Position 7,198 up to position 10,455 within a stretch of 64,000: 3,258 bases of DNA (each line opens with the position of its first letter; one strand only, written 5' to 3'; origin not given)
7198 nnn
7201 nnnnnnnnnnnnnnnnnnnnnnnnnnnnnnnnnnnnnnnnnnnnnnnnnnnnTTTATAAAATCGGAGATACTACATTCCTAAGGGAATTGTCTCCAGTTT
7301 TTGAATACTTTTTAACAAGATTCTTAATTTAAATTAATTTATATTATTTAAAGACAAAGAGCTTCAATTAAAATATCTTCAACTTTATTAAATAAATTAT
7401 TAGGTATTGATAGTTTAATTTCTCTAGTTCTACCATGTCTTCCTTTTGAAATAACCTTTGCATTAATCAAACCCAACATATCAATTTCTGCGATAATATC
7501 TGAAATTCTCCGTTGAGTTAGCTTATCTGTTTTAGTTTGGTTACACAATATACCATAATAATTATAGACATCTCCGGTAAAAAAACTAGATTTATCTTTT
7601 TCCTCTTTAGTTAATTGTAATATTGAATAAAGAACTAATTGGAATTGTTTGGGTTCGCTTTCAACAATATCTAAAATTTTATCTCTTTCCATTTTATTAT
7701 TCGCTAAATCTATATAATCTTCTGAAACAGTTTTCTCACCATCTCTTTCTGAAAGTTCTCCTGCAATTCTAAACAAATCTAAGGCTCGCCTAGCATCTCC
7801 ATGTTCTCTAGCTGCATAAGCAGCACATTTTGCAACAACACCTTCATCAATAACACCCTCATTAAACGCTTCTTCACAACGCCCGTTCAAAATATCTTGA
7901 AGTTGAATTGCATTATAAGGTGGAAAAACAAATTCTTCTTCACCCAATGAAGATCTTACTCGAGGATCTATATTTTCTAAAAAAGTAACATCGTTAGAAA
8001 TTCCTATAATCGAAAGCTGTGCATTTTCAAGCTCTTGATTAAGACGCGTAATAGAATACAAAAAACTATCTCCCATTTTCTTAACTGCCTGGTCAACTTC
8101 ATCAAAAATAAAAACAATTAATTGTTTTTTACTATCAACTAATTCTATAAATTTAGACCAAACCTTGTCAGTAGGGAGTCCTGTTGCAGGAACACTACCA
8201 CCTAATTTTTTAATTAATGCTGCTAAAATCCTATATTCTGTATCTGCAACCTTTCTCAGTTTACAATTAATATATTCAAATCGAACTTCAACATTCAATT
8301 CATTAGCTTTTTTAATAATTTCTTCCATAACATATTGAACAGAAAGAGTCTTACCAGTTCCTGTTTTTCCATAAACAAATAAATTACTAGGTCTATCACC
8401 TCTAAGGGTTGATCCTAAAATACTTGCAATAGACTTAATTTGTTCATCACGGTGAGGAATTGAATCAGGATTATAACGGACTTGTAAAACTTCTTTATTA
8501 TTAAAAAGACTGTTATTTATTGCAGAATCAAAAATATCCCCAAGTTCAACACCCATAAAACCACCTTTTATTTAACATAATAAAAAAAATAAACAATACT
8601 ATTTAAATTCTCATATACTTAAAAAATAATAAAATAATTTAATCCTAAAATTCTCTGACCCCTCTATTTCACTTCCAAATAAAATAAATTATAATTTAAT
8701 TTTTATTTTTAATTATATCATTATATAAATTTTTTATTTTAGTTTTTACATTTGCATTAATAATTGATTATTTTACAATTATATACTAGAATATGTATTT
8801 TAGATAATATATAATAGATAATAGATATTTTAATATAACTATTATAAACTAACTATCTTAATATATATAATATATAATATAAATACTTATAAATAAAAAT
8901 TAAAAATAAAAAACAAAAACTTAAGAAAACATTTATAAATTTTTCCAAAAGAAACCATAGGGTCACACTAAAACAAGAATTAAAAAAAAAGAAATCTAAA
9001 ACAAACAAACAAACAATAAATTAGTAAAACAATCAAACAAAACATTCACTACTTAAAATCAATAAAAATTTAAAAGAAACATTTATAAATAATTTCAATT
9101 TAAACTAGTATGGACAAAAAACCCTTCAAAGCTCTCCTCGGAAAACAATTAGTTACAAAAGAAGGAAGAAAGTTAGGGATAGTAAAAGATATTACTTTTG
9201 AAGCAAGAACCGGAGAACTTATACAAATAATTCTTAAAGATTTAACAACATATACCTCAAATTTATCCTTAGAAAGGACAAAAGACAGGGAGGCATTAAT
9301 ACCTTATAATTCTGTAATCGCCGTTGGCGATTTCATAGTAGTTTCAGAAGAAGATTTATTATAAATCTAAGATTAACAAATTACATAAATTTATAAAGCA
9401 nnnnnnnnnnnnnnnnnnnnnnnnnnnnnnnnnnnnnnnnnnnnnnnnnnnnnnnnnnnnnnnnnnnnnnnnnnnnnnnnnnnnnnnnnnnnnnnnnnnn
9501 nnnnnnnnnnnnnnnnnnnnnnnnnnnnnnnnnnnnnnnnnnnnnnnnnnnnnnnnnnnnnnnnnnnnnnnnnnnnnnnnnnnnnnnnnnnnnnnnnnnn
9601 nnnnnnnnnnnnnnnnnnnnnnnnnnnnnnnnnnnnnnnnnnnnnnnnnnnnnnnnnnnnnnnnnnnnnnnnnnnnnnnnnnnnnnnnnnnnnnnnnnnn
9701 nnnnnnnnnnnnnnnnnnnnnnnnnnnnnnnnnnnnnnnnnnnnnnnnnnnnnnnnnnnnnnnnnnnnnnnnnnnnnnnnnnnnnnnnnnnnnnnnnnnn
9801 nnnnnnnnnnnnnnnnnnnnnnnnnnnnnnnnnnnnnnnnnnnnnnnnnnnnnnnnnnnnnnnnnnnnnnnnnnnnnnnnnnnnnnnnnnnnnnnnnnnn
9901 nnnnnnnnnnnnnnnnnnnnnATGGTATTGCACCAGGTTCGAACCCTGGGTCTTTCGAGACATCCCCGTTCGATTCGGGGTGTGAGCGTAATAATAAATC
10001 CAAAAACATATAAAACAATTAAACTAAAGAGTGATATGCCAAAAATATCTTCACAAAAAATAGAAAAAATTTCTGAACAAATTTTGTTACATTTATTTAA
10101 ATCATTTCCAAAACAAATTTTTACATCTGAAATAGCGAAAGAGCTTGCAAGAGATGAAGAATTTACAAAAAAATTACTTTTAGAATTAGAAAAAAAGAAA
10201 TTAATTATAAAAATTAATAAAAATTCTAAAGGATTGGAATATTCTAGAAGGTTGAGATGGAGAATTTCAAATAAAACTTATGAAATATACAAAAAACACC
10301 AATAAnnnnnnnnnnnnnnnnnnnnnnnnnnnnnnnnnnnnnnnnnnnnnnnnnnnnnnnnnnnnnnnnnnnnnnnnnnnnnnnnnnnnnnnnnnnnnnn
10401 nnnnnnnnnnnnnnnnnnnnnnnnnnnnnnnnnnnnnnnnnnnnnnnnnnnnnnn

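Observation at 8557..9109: Probable chromosomal replication origin in the conserved oriC-orc1-DP1-DP2 arrangement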

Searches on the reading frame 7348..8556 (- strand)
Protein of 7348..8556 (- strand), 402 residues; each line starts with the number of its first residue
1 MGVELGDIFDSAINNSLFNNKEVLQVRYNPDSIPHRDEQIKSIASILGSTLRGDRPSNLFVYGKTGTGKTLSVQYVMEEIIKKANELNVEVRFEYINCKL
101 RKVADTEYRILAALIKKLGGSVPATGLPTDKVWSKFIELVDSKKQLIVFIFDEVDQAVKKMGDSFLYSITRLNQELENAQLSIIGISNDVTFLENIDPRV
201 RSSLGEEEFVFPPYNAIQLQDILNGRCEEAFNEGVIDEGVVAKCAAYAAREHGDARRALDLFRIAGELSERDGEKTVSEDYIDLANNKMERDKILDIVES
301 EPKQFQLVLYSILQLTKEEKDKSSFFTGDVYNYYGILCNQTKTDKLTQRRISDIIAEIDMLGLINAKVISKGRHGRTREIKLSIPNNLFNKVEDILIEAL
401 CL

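Call 3: search_protein_families(library=pfam, proteins=[window:7348-8556:-])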
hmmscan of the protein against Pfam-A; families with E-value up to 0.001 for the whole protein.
window:7348-8556:- (402 aa): 10 families
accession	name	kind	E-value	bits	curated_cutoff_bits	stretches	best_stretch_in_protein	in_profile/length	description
PF09079.17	Cdc6_C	-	3.2e-26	91.6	25.1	1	298-388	3-92/96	CDC6, C terminal winged helix domain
PF22703.2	Cdc6_lid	-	4e-23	81.5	27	1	220-286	1-67/68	Cdc6 AAA+ ATPase-type lid domain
PF13191.12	AAA_16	-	3.2e-09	37.9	32.6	1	34-171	3-157/167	AAA ATPase domain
PF13401.12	AAA_22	-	7.4e-08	33.2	27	1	56-185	5-122/130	AAA domain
PF01637.24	ATPase_2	-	1.4e-07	32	33.2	1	36-175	4-141/225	ATPase domain predominantly from Archaea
PF00004.35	AAA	-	6.6e-06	27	21.2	1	60-202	2-121/131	ATPase family associated with various cellular activities (AAA)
PF00270.35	DEAD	-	4.5e-05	23.7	26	0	39-170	4-143/167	DEAD/DEAH box helicase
PF05729.18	NACHT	-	0.0003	21.1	26.7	1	59-163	3-99/167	NACHT domain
PF05621.17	TniB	-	0.00049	20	22.4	1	49-177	28-154/189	Bacterial TniB protein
PF22606.2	Cdc6-ORC-like_ATPase_lid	-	0.00096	19.5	27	0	214-270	1-57/60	Cdc6/ORC-like, ATPase lid domain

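Call 9: find_homologous_proteins(query=window:7348-8556:-)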
Query window:7348-8556:- (402 aa): 8000 proteins with E <= 0.001 among 8000 candidates; the best 120 are listed.
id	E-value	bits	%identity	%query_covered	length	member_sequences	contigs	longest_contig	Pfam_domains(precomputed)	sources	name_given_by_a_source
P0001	5.9e-260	880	100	100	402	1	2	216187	PF22703.3,PF00004.36,PF13401.13,PF01637.25,PF09079.18,PF13191.13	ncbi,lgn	-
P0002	7.5e-239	810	92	100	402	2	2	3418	PF22703.3,PF13401.13,PF01637.25,PF09079.18,PF13191.13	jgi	jgi:cell division control protein 6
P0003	5.0e-223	758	86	100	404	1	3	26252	PF22703.3,PF00004.36,PF13401.13,PF01637.25,PF09079.18,PF13191.13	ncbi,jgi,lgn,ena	-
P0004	1.8e-219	746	82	100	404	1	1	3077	PF22703.3,PF22606.3,PF00004.36,PF13401.13,PF01637.25,PF09079.18,PF13191.13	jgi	jgi:cell division control protein 6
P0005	1.7e-218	743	83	100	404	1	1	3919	PF22703.3,PF22606.3,PF00004.36,PF13401.13,PF01637.25,PF09079.18,PF13191.13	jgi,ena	-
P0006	2.5e-218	743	83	100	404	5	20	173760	PF22703.3,PF22606.3,PF00004.36,PF13401.13,PF01637.25,PF09079.18,PF13191.13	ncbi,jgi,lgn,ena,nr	ncbi:AAA family ATPase [archaeon]|jgi:archaeal cell division control protein 6|nr:AAA family ATPase 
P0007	9.1e-218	741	83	100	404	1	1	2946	PF22703.3,PF00004.36,PF13401.13,PF01637.25,PF09079.18,PF13191.13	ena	-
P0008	2.3e-217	739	81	100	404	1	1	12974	PF22703.3,PF00004.36,PF13401.13,PF01637.25,PF09079.18,PF13191.13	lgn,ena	-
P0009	2.6e-217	739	83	100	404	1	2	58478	PF22703.3,PF22606.3,PF00004.36,PF13401.13,PF01637.25,PF09079.18,PF13191.13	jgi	-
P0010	3.1e-217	739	82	100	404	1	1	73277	PF22703.3,PF22606.3,PF00004.36,PF13401.13,PF01637.25,PF09079.18,PF13191.13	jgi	jgi:archaeal cell division control protein 6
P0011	3.2e-217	739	83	100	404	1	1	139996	PF22703.3,PF22606.3,PF00004.36,PF13401.13,PF01637.25,PF09079.18,PF13191.13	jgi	jgi:archaeal cell division control protein 6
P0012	1.2e-216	737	82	100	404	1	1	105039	PF22703.3,PF00004.36,PF13401.13,PF01637.25,PF09079.18,PF13191.13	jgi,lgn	jgi:cell division control protein 6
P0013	1.2e-216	737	82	100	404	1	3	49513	PF22703.3,PF00004.36,PF13401.13,PF01637.25,PF09079.18,PF13191.13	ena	-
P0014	1.7e-216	737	81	100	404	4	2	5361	PF22703.3,PF22606.3,PF00004.36,PF13401.13,PF01637.25,PF09079.18,PF13191.13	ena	-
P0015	3.1e-216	736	83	100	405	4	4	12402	PF22703.3,PF00004.36,PF13401.13,PF01637.25,PF09079.18,PF13191.13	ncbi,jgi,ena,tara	jgi:cell division control protein 6|tara:strand:+ start:655 stop:1872 length:1218 start_codon:yes st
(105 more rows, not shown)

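Call 10: find_related_loci(query=window:7348-8556:-, collection=genome_contigs, flank=6000)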
Query window:7348-8556:- (402 aa) in genome_contigs; peptide patterns used: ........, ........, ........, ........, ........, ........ (x = any residue, [..] = any of these).
78 stretches matched a pattern; 26 encode a relative of the query (tblastn E <= 1e-3); 26 distinct loci.
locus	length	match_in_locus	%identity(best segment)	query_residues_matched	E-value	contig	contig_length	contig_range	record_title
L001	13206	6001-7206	83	1-400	0e+0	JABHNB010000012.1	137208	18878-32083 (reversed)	MAG: archaeon isolate SI037S2_bin81 k141_337966, whole genome shotgun sequence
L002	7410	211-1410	81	1-398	0e+0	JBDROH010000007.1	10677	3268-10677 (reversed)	MAG: archaeon isolate MEGAHIT-group-1.942 k141_1090358, whole genome shotgun sequence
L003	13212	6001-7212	83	1-402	0e+0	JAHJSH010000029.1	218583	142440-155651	MAG: Nanoarchaeota archaeon isolate OS_PC_MetaG.mb.194 OS_PC_MetaG.mb.194_k141_625832, whole genome shotgun sequence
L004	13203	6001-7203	80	1-400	0e+0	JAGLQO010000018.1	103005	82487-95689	MAG: Candidatus Pacearchaeota archaeon isolate RS_8_59 ROV157_8.bin.59.fa_18, whole genome shotgun sequence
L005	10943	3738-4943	80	1-400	0e+0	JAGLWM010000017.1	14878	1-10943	MAG: Candidatus Pacearchaeota archaeon isolate RS_12_23 ZL285.bin.23.fa_17, whole genome shotgun sequence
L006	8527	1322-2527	79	1-400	0e+0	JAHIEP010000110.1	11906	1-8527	MAG: Nanoarchaeota archaeon isolate KR11_0.1_MetaG.mb.26 KR11_0.1_MetaG.mb.26_k141_843901, whole genome shotgun sequence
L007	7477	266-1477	76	1-402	0e+0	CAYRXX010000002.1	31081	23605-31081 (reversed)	MAG TPA_asm: Candidatus Woesearchaeota archaeon isolate SRP128015_co1_280 genome assembly, contig: NODE_1606_length_3108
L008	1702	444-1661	75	1-399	0e+0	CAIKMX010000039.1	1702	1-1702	uncultured archaeon isolate AlinenLipids_bin-4003 genome assembly, contig: bin-4003:39/70, whole genome shotgun sequence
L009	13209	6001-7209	76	1-400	0e+0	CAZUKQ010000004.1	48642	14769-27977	MAG TPA_asm: Candidatus Woesearchaeota archaeon isolate SRP272421_co2_99 genome assembly, contig: NODE_1215_length_48642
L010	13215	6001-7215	75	1-402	0e+0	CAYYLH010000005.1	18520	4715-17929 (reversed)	MAG TPA_asm: Candidatus Woesearchaeota archaeon isolate SRP252850_co1_223 genome assembly, contig: NODE_5470_length_1852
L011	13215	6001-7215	75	1-402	0e+0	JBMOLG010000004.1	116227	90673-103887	MAG: Nanoarchaeota archaeon isolate Betzabe_MAG018 MAG018_4, whole genome shotgun sequence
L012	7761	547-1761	75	1-402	0e+0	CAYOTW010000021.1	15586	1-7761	MAG TPA_asm: Candidatus Woesearchaeota archaeon isolate SRP332253_co1_15 genome assembly, contig: NODE_6319_length_15586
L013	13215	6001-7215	74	1-402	0e+0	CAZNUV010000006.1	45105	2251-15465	MAG TPA_asm: Candidatus Woesearchaeota archaeon isolate SRP178699_co1_41 genome assembly, contig: NODE_736_length_45105_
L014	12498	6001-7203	73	1-402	0e+0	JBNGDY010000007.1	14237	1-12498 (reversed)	MAG: Candidatus Nanoarchaeia archaeon isolate E05-049 bin34.fa-7, whole genome shotgun sequence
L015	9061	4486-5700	71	1-402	0e+0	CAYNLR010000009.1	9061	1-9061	MAG TPA_asm: Candidatus Woesearchaeota archaeon isolate binchicken_co256_176 genome assembly, contig: NODE_21502_length_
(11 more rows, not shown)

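Call 33: search_solved_structures(query=window:7348-8556:-, max_evalue=1e-10, show_alignments=2)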
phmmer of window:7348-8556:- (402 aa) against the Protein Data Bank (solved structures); distinct sequences matched with E-value up to 1e-10: 19.
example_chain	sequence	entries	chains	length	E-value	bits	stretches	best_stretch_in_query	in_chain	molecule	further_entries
2qby_A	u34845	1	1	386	2.5e-102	345.9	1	15-389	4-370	Cell division control protein 6 homolog 1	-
2v1u_A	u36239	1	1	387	1.3e-95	323.8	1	15-384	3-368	CELL DIVISION CONTROL PROTEIN 6 HOMOLOG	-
2qby_B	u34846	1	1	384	1.8e-46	162.1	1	32-381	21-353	Cell division control protein 6 homolog 3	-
8rwv_F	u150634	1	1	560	9.5e-22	80.7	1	29-274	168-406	Cell division control protein 6 homolog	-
8s0e_G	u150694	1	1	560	1.1e-21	80.6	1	29-274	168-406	Cell division control protein 6 homolog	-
1fnn_A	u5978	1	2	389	2.5e-20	76.1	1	23-395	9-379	CELL DIVISION CONTROL PROTEIN 6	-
5uj7_A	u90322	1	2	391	7.2e-19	71.3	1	24-375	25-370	Origin recognition complex subunit 1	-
7jpo_A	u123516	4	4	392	7.2e-19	71.2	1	24-375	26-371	Origin recognition complex subunit 1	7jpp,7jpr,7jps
5ujm_A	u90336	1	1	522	2.2e-18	69.6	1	24-374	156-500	Origin recognition complex subunit 1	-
7ctf_A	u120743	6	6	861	5.7e-18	68.3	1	24-296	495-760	Origin recognition complex subunit 1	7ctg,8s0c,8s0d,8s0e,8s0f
8rwv_A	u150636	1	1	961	7e-18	68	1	24-296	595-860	Origin recognition complex subunit 1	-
7jgr_G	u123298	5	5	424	2.9e-16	62.7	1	15-285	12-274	Cell division control protein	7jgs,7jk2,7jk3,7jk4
4xgc_A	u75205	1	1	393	2e-15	59.9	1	20-318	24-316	Origin recognition complex subunit 1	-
7jgr_A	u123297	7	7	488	3.8e-15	59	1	20-313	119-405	Origin recognition complex subunit 1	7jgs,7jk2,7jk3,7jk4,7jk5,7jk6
1w5s_A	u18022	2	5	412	7.2e-15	58.1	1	13-398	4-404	ORIGIN RECOGNITION COMPLEX SUBUNIT 2 ORC2 | ORC2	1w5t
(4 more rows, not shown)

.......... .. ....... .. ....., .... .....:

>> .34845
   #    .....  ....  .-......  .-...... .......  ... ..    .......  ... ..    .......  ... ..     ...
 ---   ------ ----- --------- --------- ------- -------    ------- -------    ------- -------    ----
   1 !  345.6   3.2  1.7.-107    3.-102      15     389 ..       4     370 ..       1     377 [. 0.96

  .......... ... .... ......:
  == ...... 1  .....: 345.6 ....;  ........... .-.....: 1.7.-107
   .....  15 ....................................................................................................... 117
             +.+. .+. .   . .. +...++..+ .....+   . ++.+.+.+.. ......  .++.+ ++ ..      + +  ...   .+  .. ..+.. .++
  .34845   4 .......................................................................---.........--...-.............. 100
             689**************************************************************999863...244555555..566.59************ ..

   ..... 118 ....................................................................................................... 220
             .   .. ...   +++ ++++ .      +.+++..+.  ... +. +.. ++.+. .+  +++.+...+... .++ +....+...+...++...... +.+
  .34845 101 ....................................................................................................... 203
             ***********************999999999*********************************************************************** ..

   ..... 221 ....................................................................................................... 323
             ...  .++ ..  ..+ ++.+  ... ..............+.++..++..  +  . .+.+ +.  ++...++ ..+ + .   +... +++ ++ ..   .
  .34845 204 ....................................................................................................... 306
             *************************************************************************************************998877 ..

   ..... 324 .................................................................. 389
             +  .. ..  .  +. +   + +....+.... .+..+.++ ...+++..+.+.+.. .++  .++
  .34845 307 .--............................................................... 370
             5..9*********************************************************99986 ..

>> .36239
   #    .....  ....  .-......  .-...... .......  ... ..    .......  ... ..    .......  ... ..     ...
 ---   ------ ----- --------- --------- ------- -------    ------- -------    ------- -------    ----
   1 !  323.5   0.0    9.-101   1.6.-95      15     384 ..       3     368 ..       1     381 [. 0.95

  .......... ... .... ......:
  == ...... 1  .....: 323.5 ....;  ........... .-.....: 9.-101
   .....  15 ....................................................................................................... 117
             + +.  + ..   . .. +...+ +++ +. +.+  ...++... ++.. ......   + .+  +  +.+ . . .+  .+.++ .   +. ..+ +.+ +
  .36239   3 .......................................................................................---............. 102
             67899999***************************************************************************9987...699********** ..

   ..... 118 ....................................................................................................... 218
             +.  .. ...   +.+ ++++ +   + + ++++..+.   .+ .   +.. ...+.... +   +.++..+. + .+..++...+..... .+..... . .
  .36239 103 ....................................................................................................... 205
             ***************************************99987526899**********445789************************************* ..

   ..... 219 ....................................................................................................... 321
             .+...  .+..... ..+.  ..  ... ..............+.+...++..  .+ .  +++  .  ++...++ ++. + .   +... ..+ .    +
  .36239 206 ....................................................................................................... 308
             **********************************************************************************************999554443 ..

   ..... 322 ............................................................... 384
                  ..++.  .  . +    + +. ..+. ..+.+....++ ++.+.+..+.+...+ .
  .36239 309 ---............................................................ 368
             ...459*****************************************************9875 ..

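Call 45: search_protein_families(library=ncbifam, proteins=[window:7348-8556:-], max_evalue=0.001)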
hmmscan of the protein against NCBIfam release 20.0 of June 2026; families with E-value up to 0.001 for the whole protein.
window:7348-8556:- (402 aa): 5 families
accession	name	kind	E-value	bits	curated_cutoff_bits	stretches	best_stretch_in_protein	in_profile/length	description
NF001625.0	PRK00411.1-3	equivalog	5.5e-149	496.4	501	1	6-391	8-391/415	ORC1-type DNA replication protein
TIGR02928.1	TIGR02928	subfamily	4.2e-127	424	181.3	1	17-382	1-366/366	orc1/cdc6 family replication initiation protein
NF001624.0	PRK00411.1-2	subfamily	2.2e-61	207.8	354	1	15-387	11-366/374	ORC1-type DNA replication protein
NF001623.0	PRK00411.1-1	equivalog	5.5e-57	193.4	311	1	7-387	6-392/411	ORC1-type DNA replication protein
NF001626.0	PRK00411.1-5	equivalog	9.8e-46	156.2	417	1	14-384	13-365/374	ORC1-type DNA replication protein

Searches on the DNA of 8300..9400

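Call 19: search_rna_families(source=window, start=8300, end=9400, threshold=evalue, max_evalue=1)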
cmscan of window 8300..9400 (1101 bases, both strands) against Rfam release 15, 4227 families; matches with E-value up to 1: 0.
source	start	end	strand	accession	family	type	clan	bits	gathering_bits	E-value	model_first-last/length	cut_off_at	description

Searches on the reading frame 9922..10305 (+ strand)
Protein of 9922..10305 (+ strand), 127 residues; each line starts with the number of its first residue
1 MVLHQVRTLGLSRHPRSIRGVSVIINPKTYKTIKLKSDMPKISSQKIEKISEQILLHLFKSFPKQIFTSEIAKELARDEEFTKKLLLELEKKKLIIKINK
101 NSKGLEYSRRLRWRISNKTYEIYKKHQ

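Call 3: search_protein_families(library=pfam, proteins=[window:9922-10305:+])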
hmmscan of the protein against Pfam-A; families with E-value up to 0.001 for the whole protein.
window:9922-10305:+ (127 aa): 1 family
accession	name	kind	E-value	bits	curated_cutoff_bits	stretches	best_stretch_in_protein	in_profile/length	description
PF22979.2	HTH_69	-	0.00031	21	27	1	46-100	7-61/69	Winged helix-turn-helix domain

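Call 45: search_protein_families(library=ncbifam, proteins=[window:9922-10305:+], max_evalue=0.001)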
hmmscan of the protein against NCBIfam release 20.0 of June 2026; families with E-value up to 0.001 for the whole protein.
window:9922-10305:+ (127 aa): 0 families
